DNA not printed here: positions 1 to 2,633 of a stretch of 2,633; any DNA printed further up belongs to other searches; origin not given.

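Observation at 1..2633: Window lies wholly inside a giant TcB/SpvB-family RHS toxin gene, with both ends and all partner genes off-window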

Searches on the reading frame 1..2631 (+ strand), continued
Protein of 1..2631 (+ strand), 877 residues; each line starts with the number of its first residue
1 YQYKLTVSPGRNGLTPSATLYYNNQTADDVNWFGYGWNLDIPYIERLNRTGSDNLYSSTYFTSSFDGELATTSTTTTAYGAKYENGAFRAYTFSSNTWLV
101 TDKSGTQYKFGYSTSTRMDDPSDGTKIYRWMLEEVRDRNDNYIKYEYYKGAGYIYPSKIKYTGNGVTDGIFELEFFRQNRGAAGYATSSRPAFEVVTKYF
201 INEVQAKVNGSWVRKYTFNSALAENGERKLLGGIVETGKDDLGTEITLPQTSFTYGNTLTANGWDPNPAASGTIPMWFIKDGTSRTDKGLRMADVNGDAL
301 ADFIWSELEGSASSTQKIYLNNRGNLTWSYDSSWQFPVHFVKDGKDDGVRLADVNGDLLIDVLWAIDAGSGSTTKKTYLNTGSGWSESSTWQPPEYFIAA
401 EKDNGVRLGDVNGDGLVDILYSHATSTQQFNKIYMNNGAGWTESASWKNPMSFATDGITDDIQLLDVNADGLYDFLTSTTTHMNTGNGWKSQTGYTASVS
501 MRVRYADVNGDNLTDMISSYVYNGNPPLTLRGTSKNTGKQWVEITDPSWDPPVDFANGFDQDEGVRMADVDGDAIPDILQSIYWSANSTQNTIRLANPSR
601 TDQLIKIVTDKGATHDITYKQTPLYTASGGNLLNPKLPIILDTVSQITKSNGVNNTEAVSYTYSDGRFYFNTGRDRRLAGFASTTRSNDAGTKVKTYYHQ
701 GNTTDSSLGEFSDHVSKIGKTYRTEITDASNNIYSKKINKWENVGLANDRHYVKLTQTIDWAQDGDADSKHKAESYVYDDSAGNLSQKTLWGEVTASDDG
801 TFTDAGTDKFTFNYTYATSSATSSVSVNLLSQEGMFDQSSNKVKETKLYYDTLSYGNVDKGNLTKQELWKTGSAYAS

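Call 33: search_protein_families(library=pfam, proteins=[L003:10959-13364:+, L008:13518-16085:+, L009:13743-17426:+, L002:14865-16580:+, L007:14340-15956:+, L002:4294-5352:+, L002:6076-7029:+], max_evalue=0.01)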
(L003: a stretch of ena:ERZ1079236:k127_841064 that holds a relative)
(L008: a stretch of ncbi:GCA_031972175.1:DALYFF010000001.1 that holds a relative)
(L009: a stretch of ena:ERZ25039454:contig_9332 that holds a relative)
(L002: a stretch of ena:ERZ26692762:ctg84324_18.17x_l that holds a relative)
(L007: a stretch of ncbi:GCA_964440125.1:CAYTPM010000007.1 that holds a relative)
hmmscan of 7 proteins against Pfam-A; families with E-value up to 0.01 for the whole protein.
L003:10959-13364:+ (802 aa): 3 families
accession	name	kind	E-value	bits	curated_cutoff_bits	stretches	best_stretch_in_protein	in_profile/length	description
PF13385.13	Laminin_G_3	-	9.3e-19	68.5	27.6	1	76-254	4-150/151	Concanavalin A-like lectin/glucanases superfamily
PF05593.20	RHS_repeat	-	0.00039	21.2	22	0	380-407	1-32/38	RHS Repeat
PF00354.24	Pentaxin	-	0.0018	18.4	25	1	174-261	83-170/194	Pentaxin family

L008:13518-16085:+ (856 aa): 2 families
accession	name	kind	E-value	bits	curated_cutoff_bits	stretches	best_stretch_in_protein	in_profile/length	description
PF05593.20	RHS_repeat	-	6.7e-38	128.8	22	2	160-192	1-33/38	RHS Repeat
PF13265.11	DUF4056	-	1.7e-05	24.8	23.6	0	693-749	42-96/266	Protein of unknown function (DUF4056)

L009:13743-17426:+ (1228 aa): 1 family
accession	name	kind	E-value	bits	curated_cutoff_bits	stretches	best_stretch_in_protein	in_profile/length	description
PF05593.20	RHS_repeat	-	2.4e-31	107.9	22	4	176-215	1-37/38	RHS Repeat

L002:14865-16580:+ (572 aa): 0 families

L007:14340-15956:+ (539 aa): 1 family
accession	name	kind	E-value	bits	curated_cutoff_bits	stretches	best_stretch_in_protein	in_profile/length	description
PF25788.1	Ig_Rha78A_N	-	1e-14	55.1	27.4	1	377-481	1-97/105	Rha78A-like, N-terminal immunoglobulin domain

L002:4294-5352:+ (353 aa): 1 family
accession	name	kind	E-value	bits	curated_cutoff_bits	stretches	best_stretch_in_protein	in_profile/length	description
PF25023.1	TEN_YD-shell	-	9.8e-05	21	50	1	19-138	768-892/909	Teneurin YD-shell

L002:6076-7029:+ (318 aa): 1 family
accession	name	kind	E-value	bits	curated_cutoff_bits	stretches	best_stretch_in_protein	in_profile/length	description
PF15605.11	Ntox28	-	1.1e-07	32.4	25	1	228-312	21-107/113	Bacterial toxin 28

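Call 40: search_solved_structures(query=A1, max_evalue=0.001, show_alignments=1)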
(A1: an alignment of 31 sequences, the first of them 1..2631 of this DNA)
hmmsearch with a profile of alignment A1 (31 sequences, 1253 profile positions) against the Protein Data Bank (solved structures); distinct sequences matched with E-value up to 0.001: 46.
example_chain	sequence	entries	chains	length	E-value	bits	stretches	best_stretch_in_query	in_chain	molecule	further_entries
6l7i_F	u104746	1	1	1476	5e-45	157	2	346-823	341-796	TcdB1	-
6suf_F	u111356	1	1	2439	1.4e-42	149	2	310-823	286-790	TcdB2,TccC3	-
6sue_F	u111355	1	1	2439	1.4e-42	149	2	310-823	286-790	TcdB2,TccC3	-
6h6g_A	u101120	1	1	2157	1.7e-42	148.7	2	310-823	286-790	TcdB2,TccC3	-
6suq_A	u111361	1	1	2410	1.8e-42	148.6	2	310-823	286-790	TcdB2,TccC3,Genome polyprotein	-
4o9x_A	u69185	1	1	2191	2.1e-42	148.3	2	310-823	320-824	TcdB2, TccC3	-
6sup_A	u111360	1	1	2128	2.3e-42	148.2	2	310-823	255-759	TcdB2,TccC3,Cell division control protein 42 homolog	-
6h6e_F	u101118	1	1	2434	2.6e-42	148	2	310-823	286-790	TcdB2,TccC3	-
6h6f_F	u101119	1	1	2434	2.6e-42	148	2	310-823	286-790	TcdB2,TccC3,TccC3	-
9c4k_P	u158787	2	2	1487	9.6e-40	139.5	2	345-824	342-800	Toxin subunit YenB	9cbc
4igl_A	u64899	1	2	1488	9.6e-40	139.5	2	345-824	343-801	YenB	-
5kis_A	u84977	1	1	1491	9.8e-40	139.5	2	345-824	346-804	YenB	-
6p0x_A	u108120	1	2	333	1.5e-11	46.1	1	142-282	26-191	Salmonella plasmid virulence: SpvB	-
7pq5_L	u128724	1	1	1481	1.9e-11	45.8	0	1000-1091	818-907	Tre23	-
7q97_A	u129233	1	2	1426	6.5e-11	44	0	1016-1239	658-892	Rhs family protein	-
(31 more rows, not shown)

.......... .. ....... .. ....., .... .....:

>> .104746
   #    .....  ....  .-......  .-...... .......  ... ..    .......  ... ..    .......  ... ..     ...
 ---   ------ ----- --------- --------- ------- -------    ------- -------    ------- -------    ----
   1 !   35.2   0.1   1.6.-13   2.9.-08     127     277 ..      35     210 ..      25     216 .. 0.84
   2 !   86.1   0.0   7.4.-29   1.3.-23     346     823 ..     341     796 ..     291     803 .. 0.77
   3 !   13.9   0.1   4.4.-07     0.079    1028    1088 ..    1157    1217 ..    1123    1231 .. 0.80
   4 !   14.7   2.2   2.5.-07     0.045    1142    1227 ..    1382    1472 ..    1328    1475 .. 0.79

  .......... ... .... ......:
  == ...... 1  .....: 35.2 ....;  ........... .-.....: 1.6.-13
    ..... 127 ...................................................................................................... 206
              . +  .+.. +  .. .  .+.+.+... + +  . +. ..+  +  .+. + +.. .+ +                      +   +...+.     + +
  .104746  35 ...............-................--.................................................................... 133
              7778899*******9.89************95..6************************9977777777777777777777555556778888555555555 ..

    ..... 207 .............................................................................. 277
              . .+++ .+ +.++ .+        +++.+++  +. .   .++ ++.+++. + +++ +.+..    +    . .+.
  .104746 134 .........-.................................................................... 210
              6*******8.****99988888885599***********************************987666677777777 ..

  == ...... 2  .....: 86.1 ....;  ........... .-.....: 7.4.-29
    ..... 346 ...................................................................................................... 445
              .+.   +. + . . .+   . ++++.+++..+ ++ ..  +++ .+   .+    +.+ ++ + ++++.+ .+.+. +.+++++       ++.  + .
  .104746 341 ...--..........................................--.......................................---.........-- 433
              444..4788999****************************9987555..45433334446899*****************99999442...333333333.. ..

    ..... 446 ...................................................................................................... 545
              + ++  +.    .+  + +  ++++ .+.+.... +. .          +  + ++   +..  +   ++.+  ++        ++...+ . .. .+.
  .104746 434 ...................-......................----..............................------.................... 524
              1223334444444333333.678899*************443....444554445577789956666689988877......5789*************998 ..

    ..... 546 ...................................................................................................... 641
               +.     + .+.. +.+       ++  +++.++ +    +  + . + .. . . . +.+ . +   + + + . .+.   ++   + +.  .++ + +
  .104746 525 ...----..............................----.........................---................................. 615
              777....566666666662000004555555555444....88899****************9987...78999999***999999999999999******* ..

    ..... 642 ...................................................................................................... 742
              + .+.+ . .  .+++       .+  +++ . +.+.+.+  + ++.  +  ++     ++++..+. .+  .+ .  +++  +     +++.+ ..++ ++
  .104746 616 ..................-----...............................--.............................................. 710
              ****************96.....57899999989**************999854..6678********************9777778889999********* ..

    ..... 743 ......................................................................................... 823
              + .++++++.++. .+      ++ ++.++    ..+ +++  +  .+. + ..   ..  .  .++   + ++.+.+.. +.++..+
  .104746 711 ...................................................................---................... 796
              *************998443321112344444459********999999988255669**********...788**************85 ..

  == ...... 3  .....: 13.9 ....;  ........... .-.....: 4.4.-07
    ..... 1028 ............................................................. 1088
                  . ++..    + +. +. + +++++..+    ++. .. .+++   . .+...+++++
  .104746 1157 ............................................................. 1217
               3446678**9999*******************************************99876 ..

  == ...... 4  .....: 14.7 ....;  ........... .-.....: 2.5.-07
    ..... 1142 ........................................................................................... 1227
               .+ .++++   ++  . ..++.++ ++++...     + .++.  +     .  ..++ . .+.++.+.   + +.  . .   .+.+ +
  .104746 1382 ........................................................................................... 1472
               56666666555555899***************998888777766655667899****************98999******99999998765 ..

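Call 44: find_related_loci(query=A2, collection=genome_contigs, flank=10000)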
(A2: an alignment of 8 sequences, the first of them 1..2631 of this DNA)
Query A2 (877 aa) in genome_contigs; peptide patterns used: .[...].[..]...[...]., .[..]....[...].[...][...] (x = any residue, [..] = any of these).
600 stretches matched a pattern (row limit reached: there are more); 174 encode a relative of the query (tblastn E <= 1e-3); the best 80 are kept; 80 distinct loci.
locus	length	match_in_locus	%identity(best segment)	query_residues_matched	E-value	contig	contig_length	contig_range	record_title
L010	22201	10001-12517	41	1-869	0e+0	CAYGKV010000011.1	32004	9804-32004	MAG TPA_asm: uncultured Candidatus Saccharibacteria bacterium isolate ERP113451_co5_294 genome assembly, contig: NODE_69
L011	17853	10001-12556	40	1-875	0e+0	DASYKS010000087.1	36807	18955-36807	MAG TPA_asm: Thermoanaerobaculia bacterium isolate SMAG_U4328 k141_326785, whole genome shotgun sequence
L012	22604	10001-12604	36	1-875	3e-154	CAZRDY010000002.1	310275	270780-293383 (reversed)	MAG TPA_asm: uncultured Gammaproteobacteria bacterium isolate SRP285395_co1_532 genome assembly, contig: NODE_14_length_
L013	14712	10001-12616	37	1-876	1e-150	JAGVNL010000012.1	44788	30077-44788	MAG: bacterium isolate DeMMO3_42 c_000000006875, whole genome shotgun sequence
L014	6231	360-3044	35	1-877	2e-147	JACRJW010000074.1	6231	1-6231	MAG: Candidatus Uhrbacteria bacterium isolate NC_groundwater_1839_Pr3_B-0.1um_53_10 SR-2_scaffold_141_2696850, whole gen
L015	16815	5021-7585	32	4-876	1e-105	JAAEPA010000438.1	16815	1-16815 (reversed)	MAG: Gammaproteobacteria bacterium isolate Cca_21 CcaG_CONTIG1784980, whole genome shotgun sequence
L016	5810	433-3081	26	1-875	3e-64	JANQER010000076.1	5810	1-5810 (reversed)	MAG: Elusimicrobia bacterium isolate PL23a_bin.39 k99_6430084, whole genome shotgun sequence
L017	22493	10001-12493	29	1-869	4e-63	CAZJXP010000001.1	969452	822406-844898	MAG TPA_asm: uncultured Methanosarcinales archaeon isolate SRP292972_co2_156 genome assembly, contig: NODE_1_length_9694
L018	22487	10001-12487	28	1-869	4e-59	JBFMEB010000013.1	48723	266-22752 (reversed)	MAG: Candidatus Omnitrophota bacterium isolate MAG234 MAG234_13, whole genome shotgun sequence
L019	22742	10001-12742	28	1-874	3e-59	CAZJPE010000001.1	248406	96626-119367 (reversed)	MAG TPA_asm: Candidatus Woesearchaeota archaeon isolate SRP178908_co2_70 genome assembly, contig: NODE_1_length_248406_c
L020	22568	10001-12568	27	1-871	3e-57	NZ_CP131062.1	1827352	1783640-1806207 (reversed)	Methanimicrococcus stummii strain Es2 chromosome, complete genome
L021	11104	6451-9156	28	7-869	2e-56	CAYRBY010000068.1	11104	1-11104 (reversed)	MAG TPA_asm: uncultured bacterium isolate SRP278252_co1_689 genome assembly, contig: NODE_10612_length_11104_cov_6.76332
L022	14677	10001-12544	27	5-851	5e-55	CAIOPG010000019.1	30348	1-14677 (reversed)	MAG: Candidatus Omnitrophica bacterium isolate Umea1p4_bin-199 genome assembly, contig: bin-199:19/20, whole genome shot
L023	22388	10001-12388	28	1-736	6e-51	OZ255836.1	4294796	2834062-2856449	MAG: Gammaproteobacteria bacterium isolate ca7a236c-5591-4785-93cc-85d1117cbe75 genome assembly, chromosome: 1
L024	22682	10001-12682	26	1-796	7e-37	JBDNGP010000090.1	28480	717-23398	MAG: Verrucomicrobiota bacterium isolate concoct.203.ELB k141_332477, whole genome shotgun sequence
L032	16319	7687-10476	24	1-869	2e-27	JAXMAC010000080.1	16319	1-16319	MAG: Candidatus Brocadiaceae bacterium isolate STL-AMX1 opera.44.fa-80, whole genome shotgun sequence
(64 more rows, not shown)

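Call 45: predict_structure(alignment_id=A1)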
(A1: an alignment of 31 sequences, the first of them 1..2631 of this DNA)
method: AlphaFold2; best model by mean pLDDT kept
length: 877 residues; sequences in the alignment: 31
mean_pLDDT: 88.6   pTM: 0.88
mean pLDDT of the five models: 88.6, 87.6, 87.3, 87.0, 85.5
residues with pLDDT >= 90: 535; 70-90: 286; 50-70: 43; < 50: 13
segments of 3 or more residues with pLDDT < 50: 820-824, 853-860
pLDDT, mean of each block of 10 residues (from residue 1): 92 88 76 88 92 87 95 85 93 94 90 91 86 90 93 91 87 94 68 76 95 95 81 94 92 83 83 89 82 93 93 89 85 94 92 95 92 93 95 95 93 92 91 93 91 88 85 86 87 74 86 89 84 86 87 89 92 91 84 85 92 94 89 92 95 90 95 91 96 96 92 95 95 94 93 96 73 95 92 92 92 80 58 93 90 46 82 86
secondary structure, 60 per line:
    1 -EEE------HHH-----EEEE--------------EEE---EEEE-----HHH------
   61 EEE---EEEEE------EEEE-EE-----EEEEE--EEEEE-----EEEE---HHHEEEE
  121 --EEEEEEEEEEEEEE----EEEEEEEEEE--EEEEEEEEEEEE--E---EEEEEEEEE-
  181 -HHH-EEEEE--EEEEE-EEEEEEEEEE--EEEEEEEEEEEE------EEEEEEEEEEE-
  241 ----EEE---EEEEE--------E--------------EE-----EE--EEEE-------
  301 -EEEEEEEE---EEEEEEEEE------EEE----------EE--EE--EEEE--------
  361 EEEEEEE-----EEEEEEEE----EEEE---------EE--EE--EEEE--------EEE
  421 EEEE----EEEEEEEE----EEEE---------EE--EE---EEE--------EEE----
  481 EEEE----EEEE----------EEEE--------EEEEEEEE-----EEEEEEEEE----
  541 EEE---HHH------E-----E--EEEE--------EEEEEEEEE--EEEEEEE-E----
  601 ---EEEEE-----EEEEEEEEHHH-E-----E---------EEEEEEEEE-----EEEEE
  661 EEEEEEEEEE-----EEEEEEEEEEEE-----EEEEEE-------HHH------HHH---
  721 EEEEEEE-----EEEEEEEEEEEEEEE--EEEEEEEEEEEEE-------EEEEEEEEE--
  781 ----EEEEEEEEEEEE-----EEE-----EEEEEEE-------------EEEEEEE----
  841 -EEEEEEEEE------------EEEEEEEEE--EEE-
elements in order (helices of 4 or more, strands of 3 or more residues): E2-4 E19-22 E37-39 E43-46 E61-63 E67-71 E78-81 E90-94 E97-101 E107-110 E117-120 E123-136 E141-150 E153-164 E171-179 E186-190 E193-197 E199-208 E211-222 E229-239 E245-247 E251-255 E290-293 E302-309 E313-321 E328-330 E349-352 E361-367 E373-380 E385-388 E406-409 E418-424 E429-436 E441-444 E463-465 E474-476 E481-484 E489-492 E503-506 E515-522 E528-536 E541-543 E565-568 E577-585 E588-594 E604-608 E614-621 E642-650 E656-670 E676-687 E693-698 E721-727 E733-747 E750-762 E770-778 E785-796 E802-804 E810-816 E830-836 E842-850 E863-871 E874-876
